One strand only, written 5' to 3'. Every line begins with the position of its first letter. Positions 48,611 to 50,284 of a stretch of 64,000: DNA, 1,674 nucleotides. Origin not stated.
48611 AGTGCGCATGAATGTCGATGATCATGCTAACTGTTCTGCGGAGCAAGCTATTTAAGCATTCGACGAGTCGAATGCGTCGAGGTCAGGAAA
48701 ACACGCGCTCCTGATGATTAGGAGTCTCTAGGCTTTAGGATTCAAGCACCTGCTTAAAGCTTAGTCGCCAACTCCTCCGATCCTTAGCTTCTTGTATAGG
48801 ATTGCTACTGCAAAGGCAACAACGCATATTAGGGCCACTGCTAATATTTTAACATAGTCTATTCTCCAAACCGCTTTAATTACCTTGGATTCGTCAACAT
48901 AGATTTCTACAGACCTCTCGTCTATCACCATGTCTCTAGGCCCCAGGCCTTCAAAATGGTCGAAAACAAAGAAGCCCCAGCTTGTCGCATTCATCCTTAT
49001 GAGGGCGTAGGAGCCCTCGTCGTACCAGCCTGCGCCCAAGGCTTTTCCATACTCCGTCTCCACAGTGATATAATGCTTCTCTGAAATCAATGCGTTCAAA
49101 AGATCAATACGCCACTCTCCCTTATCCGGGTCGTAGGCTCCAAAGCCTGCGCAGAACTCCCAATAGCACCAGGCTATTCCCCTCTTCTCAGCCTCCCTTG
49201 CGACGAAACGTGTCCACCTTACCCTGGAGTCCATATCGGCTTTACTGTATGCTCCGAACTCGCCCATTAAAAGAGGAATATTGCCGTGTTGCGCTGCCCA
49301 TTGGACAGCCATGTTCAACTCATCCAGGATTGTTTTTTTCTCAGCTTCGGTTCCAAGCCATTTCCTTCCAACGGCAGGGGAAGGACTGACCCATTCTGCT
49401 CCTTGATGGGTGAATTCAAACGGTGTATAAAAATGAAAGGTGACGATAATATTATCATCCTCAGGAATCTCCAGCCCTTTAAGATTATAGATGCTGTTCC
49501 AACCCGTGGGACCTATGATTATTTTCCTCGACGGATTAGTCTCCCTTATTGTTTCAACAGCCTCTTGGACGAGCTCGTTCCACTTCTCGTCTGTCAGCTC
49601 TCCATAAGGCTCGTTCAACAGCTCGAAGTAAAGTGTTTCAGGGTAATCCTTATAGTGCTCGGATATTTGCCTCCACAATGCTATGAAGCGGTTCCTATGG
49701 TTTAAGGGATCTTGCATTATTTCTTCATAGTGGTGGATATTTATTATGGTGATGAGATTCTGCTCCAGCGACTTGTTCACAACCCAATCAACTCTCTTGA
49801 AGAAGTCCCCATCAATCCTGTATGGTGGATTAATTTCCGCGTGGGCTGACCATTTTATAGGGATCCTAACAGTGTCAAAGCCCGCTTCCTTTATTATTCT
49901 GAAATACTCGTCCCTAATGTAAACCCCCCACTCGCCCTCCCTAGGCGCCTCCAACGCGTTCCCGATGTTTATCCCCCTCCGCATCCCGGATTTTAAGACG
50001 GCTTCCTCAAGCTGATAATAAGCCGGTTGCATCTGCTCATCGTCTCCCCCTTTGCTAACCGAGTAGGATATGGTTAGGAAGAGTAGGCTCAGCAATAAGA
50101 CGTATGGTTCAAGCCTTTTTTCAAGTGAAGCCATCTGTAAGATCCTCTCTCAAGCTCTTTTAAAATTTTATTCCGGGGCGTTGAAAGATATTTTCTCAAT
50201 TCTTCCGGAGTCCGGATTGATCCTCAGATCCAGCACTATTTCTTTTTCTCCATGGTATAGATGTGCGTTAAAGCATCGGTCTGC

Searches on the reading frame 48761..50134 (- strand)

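Call 72: search_protein_families(library=pfam, proteins=[window:48761-50134:-], max_evalue=0.00001)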
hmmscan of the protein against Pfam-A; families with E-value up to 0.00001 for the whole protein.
window:48761-50134:- (457 aa): 1 family
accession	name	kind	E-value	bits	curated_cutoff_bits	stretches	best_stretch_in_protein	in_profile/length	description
PF00150.24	Cellulase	-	3.8e-54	184.5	23.5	1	69-328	17-269/272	Cellulase (glycosyl hydrolase family 5)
